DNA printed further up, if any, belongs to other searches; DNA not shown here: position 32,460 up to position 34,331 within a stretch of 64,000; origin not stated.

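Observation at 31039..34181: Tandem NHL-propeller/CARDB surface-protein paralogs with near-identical termini and divergent cores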

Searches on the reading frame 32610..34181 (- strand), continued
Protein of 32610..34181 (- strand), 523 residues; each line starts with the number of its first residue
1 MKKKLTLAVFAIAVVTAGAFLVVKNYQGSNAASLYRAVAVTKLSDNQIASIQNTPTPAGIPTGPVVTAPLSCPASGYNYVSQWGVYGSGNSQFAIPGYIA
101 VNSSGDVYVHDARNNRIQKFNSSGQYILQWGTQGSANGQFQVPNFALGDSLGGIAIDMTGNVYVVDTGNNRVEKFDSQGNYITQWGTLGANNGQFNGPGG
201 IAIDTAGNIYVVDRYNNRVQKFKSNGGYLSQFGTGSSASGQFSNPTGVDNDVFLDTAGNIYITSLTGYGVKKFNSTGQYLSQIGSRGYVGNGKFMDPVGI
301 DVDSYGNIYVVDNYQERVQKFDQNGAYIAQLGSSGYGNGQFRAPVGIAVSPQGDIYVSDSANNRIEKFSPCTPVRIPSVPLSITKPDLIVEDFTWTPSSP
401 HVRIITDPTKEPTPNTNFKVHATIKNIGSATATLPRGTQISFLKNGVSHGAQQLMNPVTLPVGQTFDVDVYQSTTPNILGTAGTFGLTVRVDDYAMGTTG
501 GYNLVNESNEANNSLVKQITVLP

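Call 10: find_homologous_proteins(query=window:32610-34181:-, max_evalue=0.00001)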
Query window:32610-34181:- (523 aa): 5787 proteins with E <= 0.00001 among 8000 candidates; the best 120 are listed.
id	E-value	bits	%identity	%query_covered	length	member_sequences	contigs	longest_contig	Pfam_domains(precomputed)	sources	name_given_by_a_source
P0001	0.0e+0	1169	100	100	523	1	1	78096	PF17170.11,PF13449.13,PF07705.18,PF24684.2,PF01436.28,PF25021.2,PF08450.19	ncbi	-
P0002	0.0e+0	1045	88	100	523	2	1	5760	PF17170.11,PF07705.18,PF24684.2,PF01436.28,PF25021.2,PF06739.18,PF08450.19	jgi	jgi:sugar lactone lactonase YvrE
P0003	3.1e-216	737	67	100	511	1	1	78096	PF17170.11,PF07705.18,PF01436.28,PF25021.2,PF06739.18,PF08450.19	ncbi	-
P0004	1.8e-212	725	63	100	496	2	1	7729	PF17170.11,PF13449.13,PF24684.2,PF01436.28,PF25021.2,PF06739.18,PF08450.19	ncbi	-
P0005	2.8e-187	642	44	56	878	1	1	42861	PF17170.11,PF01731.27,PF13449.13,PF18998.7,PF24684.2,PF01436.28,PF25021.2,PF06739.18,PF08450.19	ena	-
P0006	3.7e-182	625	43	56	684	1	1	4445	PF07494.18,PF01833.31,PF17170.11,PF13449.13,PF24684.2,PF01436.28,PF25021.2,PF06739.18,PF08450.19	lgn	-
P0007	9.3e-180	617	42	67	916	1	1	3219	PF06977.18,PF17170.11,PF01731.27,PF13449.13,PF02393.22,PF24684.2,PF01436.28,PF25021.2,PF06739.18,PF08450.19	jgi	-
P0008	1.2e-179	617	36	60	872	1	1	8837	PF07494.18,PF06977.18,PF17170.11,PF22807.3,PF02393.22,PF24684.2,PF01436.28,PF08450.19,PF13449.13,PF20067.6,PF22701.4,PF25021.2,PF06739.18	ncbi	-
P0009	3.5e-178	612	58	100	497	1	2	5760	PF17170.11,PF13449.13,PF07705.18,PF01436.28,PF25021.2,PF08450.19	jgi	jgi:sugar lactone lactonase YvrE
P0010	3.1e-177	609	35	56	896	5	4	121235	PF07494.18,PF06977.18,PF17170.11,PF02393.22,PF24684.2,PF01436.28,PF08450.19,PF13449.13,PF20067.6,PF22701.4,PF25021.2,PF06739.18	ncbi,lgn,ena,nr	ncbi:MAG: 6-bladed beta-propeller [Phycisphaerae bacterium]|nr:6-bladed beta-propeller [Phycisphaera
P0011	2.7e-176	605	34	54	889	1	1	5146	PF07494.18,PF06977.18,PF17170.11,PF22807.3,PF02393.22,PF24684.2,PF01436.28,PF08450.19,PF13449.13,PF20067.6,PF22701.4,PF25021.2,PF06739.18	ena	-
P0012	1.0e-174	600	44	57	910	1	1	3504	PF17170.11,PF08308.18,PF13620.13,PF01436.28,PF08450.19,PF13715.13,PF00835.25,PF22820.3,PF13449.13,PF22701.4,PF25021.2,PF06739.18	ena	-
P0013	1.3e-173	597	37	57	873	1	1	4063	PF06977.18,PF17170.11,PF13449.13,PF20067.6,PF22701.4,PF02393.22,PF24684.2,PF01436.28,PF25021.2,PF06739.18,PF08450.19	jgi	-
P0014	2.5e-171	589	47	54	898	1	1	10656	PF07494.18,PF06977.18,PF17170.11,PF01731.27,PF02393.22,PF24684.2,PF01436.28,PF08450.19,PF10282.16,PF00835.25,PF00058.24,PF00656.28,PF13449.13,PF20067.6,PF22701.4,PF25021.2,PF06739.18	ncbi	-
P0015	1.1e-170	587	37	56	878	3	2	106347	PF06977.18,PF17170.11,PF23500.2,PF22807.3,PF02393.22,PF24684.2,PF01436.28,PF08450.19,PF13449.13,PF20067.6,PF22701.4,PF25021.2,PF06739.18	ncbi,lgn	-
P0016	7.3e-169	581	45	57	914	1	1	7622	PF06977.18,PF17170.11,PF13449.13,PF22701.4,PF24684.2,PF01436.28,PF25021.2,PF06739.18,PF08450.19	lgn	-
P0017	1.8e-167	576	35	54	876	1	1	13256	PF06977.18,PF17170.11,PF22807.3,PF02393.22,PF24684.2,PF01436.28,PF08450.19,PF13449.13,PF20067.6,PF22701.4,PF25021.2,PF06739.18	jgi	jgi:tripartite motif-containing protein 71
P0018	1.5e-166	573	39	57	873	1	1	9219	PF06977.18,PF17170.11,PF22807.3,PF02393.22,PF24684.2,PF01436.28,PF08450.19,PF13449.13,PF20067.6,PF22701.4,PF25021.2,PF06739.18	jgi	-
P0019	6.9e-160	551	44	60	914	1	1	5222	PF06977.18,PF17170.11,PF23500.2,PF13449.13,PF20067.6,PF02393.22,PF24684.2,PF01436.28,PF25021.2,PF06739.18,PF08450.19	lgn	-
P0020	9.2e-160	551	38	57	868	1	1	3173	PF06977.18,PF17170.11,PF13449.13,PF22701.4,PF02393.22,PF24684.2,PF01436.28,PF25021.2,PF06739.18,PF08450.19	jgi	jgi:DNA-binding beta-propeller fold protein YncE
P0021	9.8e-160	551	45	58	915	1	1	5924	PF17170.11,PF23500.2,PF13449.13,PF02393.22,PF24684.2,PF01436.28,PF25021.2,PF06739.18,PF08450.19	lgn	-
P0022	5.2e-159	548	45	56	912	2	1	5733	PF17170.11,PF02393.22,PF01436.28,PF25021.2,PF06739.18,PF08450.19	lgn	-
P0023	1.4e-158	547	47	55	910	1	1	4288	PF06977.18,PF17170.11,PF13449.13,PF22701.4,PF24684.2,PF01436.28,PF25021.2,PF06739.18,PF08450.19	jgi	-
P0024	2.3e-158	546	32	61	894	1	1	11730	PF07494.18,PF06977.18,PF17170.11,PF02393.22,PF24684.2,PF01436.28,PF08450.19,PF13449.13,PF20067.6,PF22701.4,PF25021.2,PF06739.18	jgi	jgi:tripartite motif-containing protein 71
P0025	1.3e-157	544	38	56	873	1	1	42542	PF07494.18,PF06977.18,PF17170.11,PF22807.3,PF02393.22,PF24684.2,PF01436.28,PF08450.19,PF13449.13,PF20067.6,PF22701.4,PF25021.2,PF06739.18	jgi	-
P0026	2.7e-157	543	36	53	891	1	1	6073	PF06977.18,PF17170.11,PF08534.17,PF22807.3,PF02393.22,PF24684.2,PF01436.28,PF08450.19,PF13449.13,PF22701.4,PF25021.2,PF06739.18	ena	-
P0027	5.0e-157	542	43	56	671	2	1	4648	PF06977.18,PF17170.11,PF01731.27,PF13449.13,PF22701.4,PF02393.22,PF24684.2,PF01436.28,PF25021.2,PF06739.18,PF08450.19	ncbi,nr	ncbi:MAG: SMP-30/gluconolactonase/LRE family protein, partial [Thermodesulfobacteriota bacterium]|nr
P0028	5.4e-157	542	42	56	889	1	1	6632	PF17170.11,PF01731.27,PF13449.13,PF02393.22,PF24684.2,PF01436.28,PF25021.2,PF08450.19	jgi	jgi:DNA-binding beta-propeller fold protein YncE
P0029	1.0e-156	541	48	55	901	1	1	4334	PF06977.18,PF17170.11,PF13449.13,PF22807.3,PF24684.2,PF01436.28,PF25021.2,PF06739.18,PF01471.24,PF08450.19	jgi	jgi:DNA-binding beta-propeller fold protein YncE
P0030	1.8e-156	540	40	56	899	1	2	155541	PF17170.11,PF13449.13,PF24684.2,PF01436.28,PF25021.2,PF06739.18,PF08450.19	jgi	jgi:tripartite motif-containing protein 71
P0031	9.8e-156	538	47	55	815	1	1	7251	PF07494.18,PF06977.18,PF17170.11,PF13449.13,PF20067.6,PF22701.4,PF01436.28,PF25021.2,PF06739.18,PF08450.19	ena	-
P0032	7.2e-155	535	34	58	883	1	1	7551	PF07494.18,PF06977.18,PF17170.11,PF22807.3,PF02393.22,PF24684.2,PF01436.28,PF08450.19,PF13449.13,PF20067.6,PF22701.4,PF25021.2,PF06739.18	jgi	jgi:DNA-binding beta-propeller fold protein YncE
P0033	3.1e-154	533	33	55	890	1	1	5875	PF07494.18,PF06977.18,PF17170.11,PF14433.12,PF02393.22,PF24684.2,PF01436.28,PF08450.19,PF13449.13,PF20067.6,PF22701.4,PF25021.2,PF06739.18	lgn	-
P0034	5.9e-154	532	33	56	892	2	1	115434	PF07494.18,PF06977.18,PF17170.11,PF02393.22,PF24684.2,PF01436.28,PF08450.19,PF13449.13,PF20067.6,PF22701.4,PF25021.2,PF06739.18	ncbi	-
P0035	1.5e-153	530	36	56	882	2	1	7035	PF07494.18,PF06977.18,PF17170.11,PF08534.17,PF22807.3,PF02393.22,PF24684.2,PF01436.28,PF08450.19,PF13449.13,PF20067.6,PF22701.4,PF25021.2,PF06739.18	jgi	-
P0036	1.6e-152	527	32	58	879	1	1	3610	PF06977.18,PF17170.11,PF13449.13,PF20067.6,PF22701.4,PF02393.22,PF24684.2,PF01436.28,PF25021.2,PF06739.18,PF08450.19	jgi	-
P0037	3.2e-152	526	41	56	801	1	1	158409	PF07494.18,PF06977.18,PF17170.11,PF22807.3,PF24684.2,PF01436.28,PF08450.19,PF13449.13,PF20067.6,PF22701.4,PF25021.2,PF06739.18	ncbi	-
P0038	6.2e-152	525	38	60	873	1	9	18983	PF17170.11,PF13449.13,PF18998.7,PF24684.2,PF01436.28,PF25021.2,PF06739.18,PF08450.19,PF24338.2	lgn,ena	-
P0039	1.5e-151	524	36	53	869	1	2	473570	PF06977.18,PF17170.11,PF22807.3,PF02393.22,PF24684.2,PF01436.28,PF08450.19,PF13642.12,PF13449.13,PF20067.6,PF22701.4,PF25021.2,PF06739.18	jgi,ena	-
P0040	8.2e-151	521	37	56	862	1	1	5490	PF06977.18,PF13384.13,PF17170.11,PF02393.22,PF04542.21,PF24684.2,PF08281.19,PF01436.28,PF08450.19,PF18975.7,PF07638.18,PF13449.13,PF22701.4,PF04545.23,PF25021.2,PF06739.18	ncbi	-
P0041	3.8e-150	519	47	56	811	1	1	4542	PF06977.18,PF17170.11,PF13449.13,PF22701.4,PF24684.2,PF01436.28,PF25021.2,PF06739.18,PF08450.19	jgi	-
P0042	5.7e-150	519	32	56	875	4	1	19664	PF07494.18,PF17170.11,PF13449.13,PF22701.4,PF22807.3,PF02393.22,PF24684.2,PF01436.28,PF25021.2,PF06739.18,PF08450.19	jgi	jgi:tripartite motif-containing protein 71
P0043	2.8e-149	516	40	69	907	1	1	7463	PF17170.11,PF13449.13,PF24684.2,PF13860.13,PF01436.28,PF25021.2,PF06739.18,PF08450.19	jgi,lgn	jgi:sugar lactone lactonase YvrE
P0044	6.5e-149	515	45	60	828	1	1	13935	PF17170.11,PF13449.13,PF22701.4,PF02393.22,PF24684.2,PF01436.28,PF25021.2,PF06739.18,PF08450.19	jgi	-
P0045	2.5e-148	513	35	54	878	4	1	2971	PF06977.18,PF17170.11,PF13449.13,PF20067.6,PF22701.4,PF02393.22,PF24684.2,PF01436.28,PF25021.2,PF06739.18,PF08450.19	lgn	-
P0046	2.6e-148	513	36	56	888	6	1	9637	PF07494.18,PF06977.18,PF17170.11,PF02393.22,PF24684.2,PF01436.28,PF08450.19,PF13449.13,PF20067.6,PF22701.4,PF25021.2,PF06739.18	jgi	-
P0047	1.2e-147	511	40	62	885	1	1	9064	PF06977.18,PF17170.11,PF13449.13,PF22701.4,PF02393.22,PF24684.2,PF01436.28,PF25021.2,PF06739.18,PF08450.19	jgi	jgi:DNA-binding beta-propeller fold protein YncE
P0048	4.5e-147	509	36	52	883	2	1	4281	PF07494.18,PF06977.18,PF17170.11,PF02393.22,PF24684.2,PF01436.28,PF08450.19,PF13449.13,PF20067.6,PF22701.4,PF25021.2,PF06739.18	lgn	-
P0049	6.7e-147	509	36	56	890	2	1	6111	PF07494.18,PF06977.18,PF17170.11,PF13449.13,PF22701.4,PF02393.22,PF24684.2,PF01436.28,PF25021.2,PF06739.18,PF08450.19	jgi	jgi:tripartite motif-containing protein 71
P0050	1.3e-145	504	33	56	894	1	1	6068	PF07494.18,PF06977.18,PF17170.11,PF02393.22,PF24684.2,PF01436.28,PF08450.19,PF13449.13,PF20067.6,PF22701.4,PF25021.2,PF06739.18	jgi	jgi:tripartite motif-containing protein 71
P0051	1.5e-145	504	43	56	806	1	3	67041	PF07494.18,PF06977.18,PF17170.11,PF24684.2,PF03022.23,PF01436.28,PF08450.19,PF09000.16,PF13642.12,PF13449.13,PF25021.2,PF06739.18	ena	-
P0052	4.8e-145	502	36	60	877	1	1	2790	PF07494.18,PF06977.18,PF17170.11,PF22807.3,PF02393.22,PF24684.2,PF01436.28,PF08450.19,PF13449.13,PF20067.6,PF22701.4,PF25021.2,PF06739.18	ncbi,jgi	ncbi:MAG: NHL repeat-containing protein [Planctomycetota bacterium]|jgi:sugar lactone lactonase YvrE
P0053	6.0e-145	502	42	56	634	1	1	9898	PF06977.18,PF17170.11,PF22807.3,PF02393.22,PF24684.2,PF01436.28,PF08450.19,PF09000.16,PF13449.13,PF20067.6,PF22701.4,PF25021.2,PF06739.18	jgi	jgi:tripartite motif-containing protein 71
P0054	9.3e-145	501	39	54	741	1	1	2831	PF17170.11,PF13449.13,PF24684.2,PF01436.28,PF25021.2,PF06739.18,PF08450.19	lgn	-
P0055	1.2e-144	501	38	56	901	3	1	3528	PF17170.11,PF01731.27,PF18962.8,PF13449.13,PF02393.22,PF24684.2,PF01436.28,PF25021.2,PF06739.18,PF08450.19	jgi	-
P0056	2.1e-144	500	48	56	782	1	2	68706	PF17170.11,PF00404.25,PF00963.25,PF02393.22,PF24684.2,PF13860.13,PF01436.28,PF25021.2,PF06739.18,PF08450.19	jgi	jgi:DNA-binding beta-propeller fold protein YncE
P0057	6.9e-144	499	34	56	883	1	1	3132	PF07494.18,PF06977.18,PF17170.11,PF22807.3,PF02393.22,PF24684.2,PF01436.28,PF08450.19,PF13449.13,PF20067.6,PF22701.4,PF25021.2,PF06739.18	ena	-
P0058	8.1e-144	498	36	56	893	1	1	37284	PF07494.18,PF06977.18,PF17170.11,PF13449.13,PF22701.4,PF02393.22,PF24684.2,PF01436.28,PF25021.2,PF06739.18,PF08450.19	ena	-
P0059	6.0e-143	495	41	54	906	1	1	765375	PF17170.11,PF13449.13,PF24684.2,PF01436.28,PF25021.2,PF06739.18,PF08450.19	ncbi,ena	-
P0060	7.2e-143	495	33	57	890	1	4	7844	PF07494.18,PF06977.18,PF17170.11,PF02393.22,PF24684.2,PF01436.28,PF08450.19,PF13449.13,PF20067.6,PF22701.4,PF25021.2,PF06739.18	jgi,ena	-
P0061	3.6e-142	493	43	57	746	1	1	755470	PF06977.18,PF17170.11,PF13449.13,PF22701.4,PF02393.22,PF24684.2,PF01436.28,PF25021.2,PF06739.18,PF08450.19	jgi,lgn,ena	-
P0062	3.8e-142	493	38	56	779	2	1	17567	PF06977.18,PF17170.11,PF22807.3,PF24684.2,PF01436.28,PF08450.19,PF00058.24,PF01650.24,PF13449.13,PF22701.4,PF25021.2,PF06739.18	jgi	jgi:sugar lactone lactonase YvrE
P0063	1.6e-141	491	38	56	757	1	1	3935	PF17170.11,PF13449.13,PF02393.22,PF24684.2,PF01436.28,PF25021.2,PF06739.18,PF08450.19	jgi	jgi:tripartite motif-containing protein 71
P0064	2.6e-141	490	37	58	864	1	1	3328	PF07494.18,PF06977.18,PF17170.11,PF09000.16,PF13449.13,PF22701.4,PF24684.2,PF01436.28,PF25021.2,PF06739.18,PF08450.19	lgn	-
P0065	2.7e-141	490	37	56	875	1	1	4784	PF06977.18,PF17170.11,PF22807.3,PF02393.22,PF24684.2,PF01436.28,PF08450.19,PF13449.13,PF20067.6,PF22701.4,PF25021.2,PF06739.18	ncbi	-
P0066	3.5e-141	490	35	56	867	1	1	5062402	PF06977.18,PF17170.11,PF13449.13,PF22701.4,PF02393.22,PF24684.2,PF01436.28,PF25021.2,PF06739.18,PF08450.19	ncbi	ncbi:MAG: 6-bladed beta-propeller, partial [Phycisphaerales bacterium]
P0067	6.9e-141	489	34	59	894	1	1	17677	PF07494.18,PF17170.11,PF13449.13,PF22701.4,PF02393.22,PF24684.2,PF01436.28,PF25021.2,PF06739.18,PF08450.19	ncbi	ncbi:MAG: NHL repeat-containing protein [Sedimentisphaerales bacterium]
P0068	9.1e-141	488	46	57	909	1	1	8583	PF06977.18,PF17170.11,PF01731.27,PF02393.22,PF24684.2,PF01436.28,PF08450.19,PF13449.13,PF13004.14,PF20067.6,PF22701.4,PF25021.2,PF06739.18,PF00041.28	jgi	jgi:streptogramin lyase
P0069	9.5e-141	488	35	53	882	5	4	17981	PF07494.18,PF06977.18,PF17170.11,PF02393.22,PF24684.2,PF01436.28,PF08450.19,PF13449.13,PF20067.6,PF22701.4,PF25021.2,PF06739.18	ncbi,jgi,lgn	-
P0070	7.1e-140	485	34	56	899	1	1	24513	PF07494.18,PF06977.18,PF17170.11,PF22807.3,PF02393.22,PF24684.2,PF01436.28,PF08450.19,PF05787.20,PF13449.13,PF20067.6,PF22701.4,PF25021.2,PF06739.18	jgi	jgi:DNA-binding beta-propeller fold protein YncE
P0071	8.1e-140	485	43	56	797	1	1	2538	PF06977.18,PF17170.11,PF02393.22,PF24684.2,PF01436.28,PF08450.19,PF24338.2,PF00835.25,PF13449.13,PF22701.4,PF25021.2,PF06739.18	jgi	jgi:DNA-binding beta-propeller fold protein YncE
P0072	8.9e-140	485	32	60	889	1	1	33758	PF07494.18,PF06977.18,PF17170.11,PF14433.12,PF22807.3,PF02393.22,PF24684.2,PF01436.28,PF08450.19,PF13449.13,PF20067.6,PF22701.4,PF25021.2,PF06739.18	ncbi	-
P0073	1.3e-139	485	33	55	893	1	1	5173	PF07494.18,PF06977.18,PF17170.11,PF13449.13,PF22701.4,PF02393.22,PF24684.2,PF01436.28,PF25021.2,PF06739.18,PF08450.19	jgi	-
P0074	1.7e-139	484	34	55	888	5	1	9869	PF07494.18,PF06977.18,PF17170.11,PF02393.22,PF24684.2,PF01436.28,PF08450.19,PF13449.13,PF20067.6,PF22701.4,PF25021.2,PF06739.18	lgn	-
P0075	4.1e-139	483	45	56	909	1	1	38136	PF17170.11,PF13449.13,PF24684.2,PF01436.28,PF25021.2,PF06739.18,PF08450.19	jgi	jgi:sugar lactone lactonase YvrE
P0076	5.2e-139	482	48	97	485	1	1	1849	PF17170.11,PF01436.28,PF25021.2,PF06739.18,PF08450.19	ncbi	-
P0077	1.7e-138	481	47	56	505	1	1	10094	PF00801.27,PF17170.11,PF02393.22,PF24684.2,PF01436.28,PF08450.19,PF18911.7,PF16656.12,PF13449.13,PF25021.2,PF06739.18,PF00041.28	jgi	jgi:DNA-binding beta-propeller fold protein YncE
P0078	7.5e-138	479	39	57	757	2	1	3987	PF06977.18,PF17170.11,PF01731.27,PF13449.13,PF02393.22,PF24684.2,PF01436.28,PF25021.2,PF06739.18,PF08450.19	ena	-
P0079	7.5e-138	479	45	56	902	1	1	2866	PF06977.18,PF07691.18,PF17170.11,PF02393.22,PF24684.2,PF01436.28,PF08450.19,PF04151.22,PF13449.13,PF20067.6,PF25021.2,PF06739.18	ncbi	ncbi:MAG: SMP-30/gluconolactonase/LRE family protein, partial [candidate division WOR-3 bacterium]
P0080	9.4e-138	478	46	56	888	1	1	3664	PF06977.18,PF17170.11,PF13449.13,PF20067.6,PF22701.4,PF02393.22,PF24684.2,PF01436.28,PF25021.2,PF06739.18,PF08450.19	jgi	jgi:DNA-binding beta-propeller fold protein YncE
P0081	1.2e-137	478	36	56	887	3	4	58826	PF07494.18,PF06977.18,PF17170.11,PF22807.3,PF02393.22,PF24684.2,PF01436.28,PF08450.19,PF13449.13,PF20067.6,PF22701.4,PF25021.2,PF06739.18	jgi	jgi:tripartite motif-containing protein 71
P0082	1.3e-137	478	42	54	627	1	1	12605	PF07494.18,PF17170.11,PF24684.2,PF01436.28,PF25021.2,PF06739.18,PF08450.19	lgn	-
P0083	1.5e-137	478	38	56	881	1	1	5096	PF07494.18,PF06977.18,PF17170.11,PF02393.22,PF24684.2,PF01436.28,PF08450.19,PF13449.13,PF20067.6,PF22701.4,PF25021.2,PF06739.18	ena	-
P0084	2.3e-137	477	34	56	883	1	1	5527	PF07494.18,PF06977.18,PF17170.11,PF13449.13,PF22701.4,PF02393.22,PF24684.2,PF01436.28,PF25021.2,PF06739.18,PF08450.19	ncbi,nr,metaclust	ncbi:MAG: hypothetical protein A2V70_19950 [Planctomycetes bacterium RBG_13_63_9]|nr:MAG: hypothetic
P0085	6.3e-137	476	35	56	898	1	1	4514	PF06977.18,PF17170.11,PF13449.13,PF22701.4,PF02393.22,PF24684.2,PF01436.28,PF25021.2,PF06739.18,PF08450.19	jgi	jgi:tripartite motif-containing protein 71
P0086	7.6e-137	475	34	54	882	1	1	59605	PF06977.18,PF17170.11,PF09000.16,PF13642.12,PF13449.13,PF22807.3,PF24684.2,PF01436.28,PF25021.2,PF06739.18,PF08450.19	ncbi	-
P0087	9.5e-137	475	32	74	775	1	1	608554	PF17170.11,PF13449.13,PF20067.6,PF02393.22,PF24684.2,PF01436.28,PF25021.2,PF06739.18,PF08450.19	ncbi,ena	-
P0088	1.2e-136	475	47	55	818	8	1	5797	PF17170.11,PF13449.13,PF24684.2,PF13860.13,PF01436.28,PF25021.2,PF06739.18,PF08450.19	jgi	jgi:sugar lactone lactonase YvrE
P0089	5.7e-136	472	41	59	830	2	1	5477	PF06977.18,PF17170.11,PF01731.27,PF23500.2,PF22807.3,PF02393.22,PF24684.2,PF01436.28,PF08450.19,PF13449.13,PF25021.2,PF06739.18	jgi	jgi:DNA-binding beta-propeller fold protein YncE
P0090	1.2e-135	471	45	58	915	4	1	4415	PF06977.18,PF17170.11,PF13449.13,PF02393.22,PF24684.2,PF01436.28,PF25021.2,PF06739.18,PF08450.19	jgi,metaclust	metaclust:\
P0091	3.9e-135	470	35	52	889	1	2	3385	PF07494.18,PF06977.18,PF17170.11,PF01731.27,PF13449.13,PF24684.2,PF01436.28,PF25021.2,PF06739.18,PF08450.19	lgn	-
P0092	6.3e-135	469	33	55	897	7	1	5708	PF07494.18,PF06977.18,PF17170.11,PF02393.22,PF24684.2,PF01436.28,PF08450.19,PF13449.13,PF20067.6,PF22701.4,PF25021.2,PF06739.18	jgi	-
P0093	9.4e-135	468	34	53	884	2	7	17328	PF07494.18,PF17170.11,PF02393.22,PF24684.2,PF01436.28,PF08450.19,PF03441.20,PF13449.13,PF20067.6,PF22701.4,PF25021.2,PF06739.18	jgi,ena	jgi:tripartite motif-containing protein 71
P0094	1.0e-134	468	33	56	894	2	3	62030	PF07494.18,PF06977.18,PF17170.11,PF13449.13,PF22701.4,PF02393.22,PF24684.2,PF01436.28,PF25021.2,PF06739.18,PF08450.19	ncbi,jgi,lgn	jgi:DNA-binding beta-propeller fold protein YncE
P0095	5.2e-134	466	36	56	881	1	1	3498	PF07494.18,PF06977.18,PF17170.11,PF22807.3,PF02393.22,PF24684.2,PF01436.28,PF08450.19,PF13449.13,PF22701.4,PF25021.2,PF06739.18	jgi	-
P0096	4.6e-133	463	42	55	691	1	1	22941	PF17170.11,PF13449.13,PF20067.6,PF02393.22,PF24684.2,PF01436.28,PF25021.2,PF06739.18,PF24303.1,PF08450.19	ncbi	-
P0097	1.1e-132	462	32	56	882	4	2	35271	PF07494.18,PF06977.18,PF17170.11,PF22807.3,PF02393.22,PF24684.2,PF01436.28,PF08450.19,PF13449.13,PF20067.6,PF22701.4,PF25021.2,PF06739.18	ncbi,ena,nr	ncbi:MAG TPA: hypothetical protein DIU00_12940 [Phycisphaerales bacterium]|nr:hypothetical protein [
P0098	2.0e-132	461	42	62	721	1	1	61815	PF13205.13,PF17170.11,PF24684.2,PF01436.28,PF25021.2,PF08450.19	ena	-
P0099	2.3e-132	461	40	56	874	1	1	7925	PF06977.18,PF17170.11,PF09000.16,PF22701.4,PF24684.2,PF01436.28,PF25021.2,PF06739.18,PF08450.19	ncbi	-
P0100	1.5e-131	458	43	55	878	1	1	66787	PF06977.18,PF17170.11,PF01731.27,PF13449.13,PF20067.6,PF02393.22,PF24684.2,PF01436.28,PF25021.2,PF06739.18,PF08450.19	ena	-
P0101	1.2e-130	455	35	53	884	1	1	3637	PF06977.18,PF17170.11,PF22807.3,PF02393.22,PF24684.2,PF01436.28,PF08450.19,PF13449.13,PF20067.6,PF22701.4,PF25021.2,PF06739.18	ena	-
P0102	3.9e-130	453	35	54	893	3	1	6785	PF07494.18,PF06977.18,PF17170.11,PF02393.22,PF24684.2,PF01436.28,PF08450.19,PF13449.13,PF20067.6,PF22701.4,PF25021.2,PF06739.18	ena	-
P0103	4.2e-130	453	41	56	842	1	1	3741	PF07494.18,PF06977.18,PF17170.11,PF01731.27,PF22807.3,PF24684.2,PF01436.28,PF08450.19,PF18911.7,PF13449.13,PF20067.6,PF25021.2,PF06739.18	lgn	-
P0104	5.6e-130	453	43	56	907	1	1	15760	PF17170.11,PF13449.13,PF02393.22,PF24684.2,PF01436.28,PF25021.2,PF06739.18,PF08450.19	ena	-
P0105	6.8e-130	452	38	56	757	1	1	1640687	PF17170.11,PF13449.13,PF20067.6,PF02393.22,PF24684.2,PF01436.28,PF25021.2,PF06739.18,PF08450.19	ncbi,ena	-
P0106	1.2e-129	452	43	55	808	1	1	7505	PF06977.18,PF17170.11,PF17802.8,PF24684.2,PF13620.13,PF01436.28,PF17210.10,PF08450.19,PF13715.13,PF02369.23,PF13449.13,PF24025.2,PF25021.2,PF09430.17,PF06739.18,PF22904.4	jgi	jgi:sugar lactone lactonase YvrE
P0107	2.1e-129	451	40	56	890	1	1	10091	PF17170.11,PF13449.13,PF24684.2,PF01436.28,PF25021.2,PF06739.18,PF08450.19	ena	-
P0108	3.1e-129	450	49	56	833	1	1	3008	PF17170.11,PF22701.4,PF02393.22,PF24684.2,PF01436.28,PF25021.2,PF06739.18,PF08450.19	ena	-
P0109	3.5e-129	450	33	56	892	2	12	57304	PF07494.18,PF06977.18,PF17170.11,PF02393.22,PF24684.2,PF01436.28,PF08450.19,PF03441.20,PF13449.13,PF20067.6,PF22701.4,PF25021.2,PF06739.18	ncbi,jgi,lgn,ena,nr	ncbi:MAG TPA: hypothetical protein PKH24_17020 [Sedimentisphaerales bacterium]|jgi:DNA-binding beta-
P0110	4.5e-129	450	38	57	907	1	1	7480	PF17170.11,PF00835.25,PF13449.13,PF22807.3,PF01436.28,PF25021.2,PF06739.18,PF08450.19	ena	-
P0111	5.5e-129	449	37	56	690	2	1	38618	PF10282.16,PF17170.11,PF13449.13,PF01436.28,PF25021.2,PF06739.18,PF08450.19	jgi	jgi:DNA-binding beta-propeller fold protein YncE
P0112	7.3e-129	449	41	55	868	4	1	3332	PF07494.18,PF06977.18,PF17170.11,PF24684.2,PF03022.23,PF01436.28,PF08450.19,PF09000.16,PF13449.13,PF20067.6,PF25021.2,PF06739.18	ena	-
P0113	9.2e-129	449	33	52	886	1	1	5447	PF07494.18,PF06977.18,PF17170.11,PF22807.3,PF02393.22,PF24684.2,PF01436.28,PF08450.19,PF13449.13,PF20067.6,PF22701.4,PF25021.2,PF06739.18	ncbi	-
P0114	1.9e-128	448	36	60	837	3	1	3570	PF06977.18,PF17170.11,PF22807.3,PF24684.2,PF01436.28,PF08450.19,PF10282.16,PF01650.24,PF13449.13,PF22701.4,PF25021.2,PF06739.18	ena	-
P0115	7.1e-128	446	43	60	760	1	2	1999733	PF00801.27,PF17170.11,PF13449.13,PF22701.4,PF02393.22,PF24684.2,PF01436.28,PF25021.2,PF06739.18,PF08450.19,PF18911.7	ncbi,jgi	jgi:DNA-binding beta-propeller fold protein YncE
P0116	1.2e-127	445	39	56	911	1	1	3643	PF17170.11,PF13449.13,PF24684.2,PF01436.28,PF25021.2,PF06739.18,PF08450.19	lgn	-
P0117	1.5e-127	445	49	55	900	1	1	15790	PF06977.18,PF17170.11,PF13449.13,PF22807.3,PF24684.2,PF01436.28,PF25021.2,PF06739.18,PF01471.24,PF08450.19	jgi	-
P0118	1.8e-127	444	47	56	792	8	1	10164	PF07494.18,PF06977.18,PF17170.11,PF13449.13,PF24684.2,PF01436.28,PF25021.2,PF06739.18,PF08450.19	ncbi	-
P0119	4.1e-127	443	43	59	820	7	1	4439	PF07494.18,PF17170.11,PF13449.13,PF24684.2,PF01436.28,PF25021.2,PF06739.18,PF08450.19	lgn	-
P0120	4.6e-127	443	44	58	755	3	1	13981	PF28033.1,PF25059.2,PF06977.18,PF17170.11,PF24684.2,PF01436.28,PF08450.19,PF09000.16,PF13449.13,PF20067.6,PF25021.2,PF06739.18,PF00041.28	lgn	-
